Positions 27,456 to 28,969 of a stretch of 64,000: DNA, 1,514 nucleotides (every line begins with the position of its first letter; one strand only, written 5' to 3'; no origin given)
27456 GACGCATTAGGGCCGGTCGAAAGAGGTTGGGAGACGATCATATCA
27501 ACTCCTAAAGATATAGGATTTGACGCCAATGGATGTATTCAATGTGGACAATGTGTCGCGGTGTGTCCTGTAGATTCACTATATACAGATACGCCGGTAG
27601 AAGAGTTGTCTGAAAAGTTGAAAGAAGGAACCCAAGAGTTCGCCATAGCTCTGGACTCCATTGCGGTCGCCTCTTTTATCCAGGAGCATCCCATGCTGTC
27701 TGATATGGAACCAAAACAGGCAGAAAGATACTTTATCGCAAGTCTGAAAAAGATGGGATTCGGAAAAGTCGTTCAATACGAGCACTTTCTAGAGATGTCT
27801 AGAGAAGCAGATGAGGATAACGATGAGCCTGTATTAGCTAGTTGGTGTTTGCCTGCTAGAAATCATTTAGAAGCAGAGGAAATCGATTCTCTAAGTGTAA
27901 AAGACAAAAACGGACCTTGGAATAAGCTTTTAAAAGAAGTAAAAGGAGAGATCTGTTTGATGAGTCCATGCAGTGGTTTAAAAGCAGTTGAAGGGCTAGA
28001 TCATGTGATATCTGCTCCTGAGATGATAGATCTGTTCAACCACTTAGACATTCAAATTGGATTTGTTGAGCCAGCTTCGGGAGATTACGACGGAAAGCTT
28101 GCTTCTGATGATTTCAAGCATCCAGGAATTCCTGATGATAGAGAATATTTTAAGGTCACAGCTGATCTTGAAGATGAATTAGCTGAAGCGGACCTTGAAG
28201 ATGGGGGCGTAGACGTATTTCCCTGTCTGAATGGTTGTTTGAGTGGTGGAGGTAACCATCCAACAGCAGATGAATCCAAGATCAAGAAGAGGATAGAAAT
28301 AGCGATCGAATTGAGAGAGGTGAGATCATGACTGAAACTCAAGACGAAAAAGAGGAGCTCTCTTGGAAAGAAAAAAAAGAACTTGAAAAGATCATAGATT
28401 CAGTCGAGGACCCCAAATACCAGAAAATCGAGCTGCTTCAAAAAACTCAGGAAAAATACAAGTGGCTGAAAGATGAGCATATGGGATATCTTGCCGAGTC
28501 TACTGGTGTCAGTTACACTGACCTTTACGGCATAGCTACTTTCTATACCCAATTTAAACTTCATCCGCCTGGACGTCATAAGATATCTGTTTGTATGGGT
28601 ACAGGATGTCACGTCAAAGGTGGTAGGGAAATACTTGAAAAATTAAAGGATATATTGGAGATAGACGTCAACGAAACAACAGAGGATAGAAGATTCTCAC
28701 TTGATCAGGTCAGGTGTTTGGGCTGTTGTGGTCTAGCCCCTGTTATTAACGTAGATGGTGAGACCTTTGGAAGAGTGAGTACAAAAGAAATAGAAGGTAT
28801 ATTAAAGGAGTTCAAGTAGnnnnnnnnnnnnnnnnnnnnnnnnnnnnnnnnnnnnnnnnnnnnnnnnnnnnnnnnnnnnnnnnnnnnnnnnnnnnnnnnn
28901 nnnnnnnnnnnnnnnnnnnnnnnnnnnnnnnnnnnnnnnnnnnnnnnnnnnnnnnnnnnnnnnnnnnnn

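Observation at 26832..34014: Five-gene operon for a hybrid NAD(H)/NADP(H)-linked hydrogenase complex (hybrid subunit, NuoE, NuoF::GltD fusion, HoxU-like, [NiFe] large subunit)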

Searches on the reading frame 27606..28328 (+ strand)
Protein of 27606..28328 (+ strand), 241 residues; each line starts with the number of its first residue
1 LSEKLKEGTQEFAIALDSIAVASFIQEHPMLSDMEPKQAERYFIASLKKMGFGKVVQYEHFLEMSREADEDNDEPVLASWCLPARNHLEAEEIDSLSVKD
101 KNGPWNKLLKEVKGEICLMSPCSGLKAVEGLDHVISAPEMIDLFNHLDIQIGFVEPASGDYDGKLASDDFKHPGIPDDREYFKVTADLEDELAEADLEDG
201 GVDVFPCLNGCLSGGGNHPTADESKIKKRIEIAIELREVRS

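Call 68: search_solved_structures(query=A3, max_evalue=1, show_alignments=2)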
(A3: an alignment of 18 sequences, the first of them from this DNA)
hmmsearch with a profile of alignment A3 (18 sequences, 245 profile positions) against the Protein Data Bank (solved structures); distinct sequences matched with E-value up to 1: 31.
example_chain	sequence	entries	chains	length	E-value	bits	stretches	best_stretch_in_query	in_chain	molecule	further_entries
2n0s_A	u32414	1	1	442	6.4e-06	28.9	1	177-243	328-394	Fe-hydrogenase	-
6gm6_A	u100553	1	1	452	6.9e-06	28.8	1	177-243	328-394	Fe-hydrogenase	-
6gm5_A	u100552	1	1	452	7e-06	28.8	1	177-243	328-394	Fe-hydrogenase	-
6gm7_A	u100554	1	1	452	7e-06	28.8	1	177-243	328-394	Fe-hydrogenase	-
3lx4_A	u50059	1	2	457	7.3e-06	28.7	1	177-243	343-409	Fe-hydrogenase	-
4r0v_A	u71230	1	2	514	1.1e-05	28.2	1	179-243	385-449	Fe-hydrogenase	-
7p5h_A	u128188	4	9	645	3.7e-05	26.4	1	29-162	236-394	Fe-hydrogenase, subunit alpha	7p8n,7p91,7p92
8a6t_A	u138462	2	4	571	8.1e-05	25.3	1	188-235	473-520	Electron bifurcating hydrogenase subunit HydA1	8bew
9rkm_A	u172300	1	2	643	0.00072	22.2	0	191-240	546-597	[FeFe]-hydrogenase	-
30jk_A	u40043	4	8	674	0.00085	22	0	191-240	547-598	[FeFe]-hydrogenase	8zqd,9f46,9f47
6gl6_A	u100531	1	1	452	0.00087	21.9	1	181-243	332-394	Fe-hydrogenase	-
7q4v_A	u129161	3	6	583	0.018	17.6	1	191-242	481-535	Iron hydrogenase HydA1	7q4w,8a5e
7qv7_D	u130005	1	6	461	0.025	17.1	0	193-221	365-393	Hydrogen dependent carbon dioxide reductase subunit HydA2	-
6yf4_A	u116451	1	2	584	0.17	14.4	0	201-231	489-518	Iron hydrogenase 1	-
7qhf_A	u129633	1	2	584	0.22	14.1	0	201-231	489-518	Iron hydrogenase 1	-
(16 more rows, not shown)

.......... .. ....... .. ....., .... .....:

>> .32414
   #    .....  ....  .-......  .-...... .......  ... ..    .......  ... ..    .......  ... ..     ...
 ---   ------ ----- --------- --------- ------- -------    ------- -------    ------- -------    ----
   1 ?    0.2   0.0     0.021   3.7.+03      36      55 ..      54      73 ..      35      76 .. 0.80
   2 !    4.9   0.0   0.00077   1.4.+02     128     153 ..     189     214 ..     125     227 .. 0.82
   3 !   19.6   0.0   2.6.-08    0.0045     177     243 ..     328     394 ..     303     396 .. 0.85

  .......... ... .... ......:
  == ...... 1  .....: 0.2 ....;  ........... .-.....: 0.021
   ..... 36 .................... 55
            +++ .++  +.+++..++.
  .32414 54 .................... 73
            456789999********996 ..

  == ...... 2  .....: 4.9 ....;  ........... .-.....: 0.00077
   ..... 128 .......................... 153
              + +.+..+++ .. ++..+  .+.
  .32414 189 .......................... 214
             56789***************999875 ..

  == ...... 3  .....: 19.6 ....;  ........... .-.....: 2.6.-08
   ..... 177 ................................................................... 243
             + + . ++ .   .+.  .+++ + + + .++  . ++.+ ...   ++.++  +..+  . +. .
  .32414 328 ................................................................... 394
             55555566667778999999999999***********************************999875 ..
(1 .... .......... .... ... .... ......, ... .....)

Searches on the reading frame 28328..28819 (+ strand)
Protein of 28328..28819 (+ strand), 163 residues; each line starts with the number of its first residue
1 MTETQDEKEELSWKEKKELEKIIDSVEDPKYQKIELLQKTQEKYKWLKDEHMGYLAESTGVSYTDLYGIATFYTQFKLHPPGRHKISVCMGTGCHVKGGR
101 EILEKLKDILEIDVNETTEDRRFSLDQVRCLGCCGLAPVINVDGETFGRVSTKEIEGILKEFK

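Call 3: search_protein_families(library=pfam, proteins=[window:28328-28819:+], max_evalue=0.01)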
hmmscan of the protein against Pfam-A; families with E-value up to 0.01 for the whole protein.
window:28328-28819:+ (163 aa): 1 family
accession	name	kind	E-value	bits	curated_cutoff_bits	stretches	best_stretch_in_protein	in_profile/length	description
PF01257.25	2Fe-2S_thioredx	-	6.6e-47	159.4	24.8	1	20-163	2-145/145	Thioredoxin-like [2Fe-2S] ferredoxin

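Call 47: search_protein_families(library=ncbifam, proteins=[window:28328-28819:+], max_evalue=0.00001)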
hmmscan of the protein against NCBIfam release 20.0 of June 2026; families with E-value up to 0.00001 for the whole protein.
window:28328-28819:+ (163 aa): 9 families
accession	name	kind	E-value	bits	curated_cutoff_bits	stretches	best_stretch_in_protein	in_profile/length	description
NF005722.0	PRK07539.1-2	equivalog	7.5e-43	146.3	141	1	9-162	3-156/157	NADH-quinone oxidoreductase subunit NuoE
NF005747.0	PRK07571.1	equivalog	3.2e-41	140.9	224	1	7-161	12-167/173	bidirectional hydrogenase complex protein HoxE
TIGR01958.1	nuoE_fam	subfamily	5.3e-36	124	142.4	1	32-163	17-148/148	NADH-quinone oxidoreductase subunit NuoE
NF004638.0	PRK05988.1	equivalog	3.6e-32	111.3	198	1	14-162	9-157/159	formate dehydrogenase subunit gamma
NF005725.0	PRK07539.1-5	equivalog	2e-31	109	220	1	3-163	9-172/174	NADH-quinone oxidoreductase subunit NuoE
NF005721.0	PRK07539.1-1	equivalog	2.7e-27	95.8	308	1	12-161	27-176/292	NADH-quinone oxidoreductase subunit NuoE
NF005723.0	PRK07539.1-3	equivalog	4.9e-27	94.7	226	1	35-162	28-156/158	NADH-quinone oxidoreductase subunit NuoE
NF005724.0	PRK07539.1-4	equivalog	9.7e-23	81.2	280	1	34-162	43-172/240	NADH-quinone oxidoreductase subunit NuoE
NF009040.0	PRK12373.1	equivalog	3.8e-19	69.7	514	1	34-162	40-169/400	NADH-quinone oxidoreductase subunit E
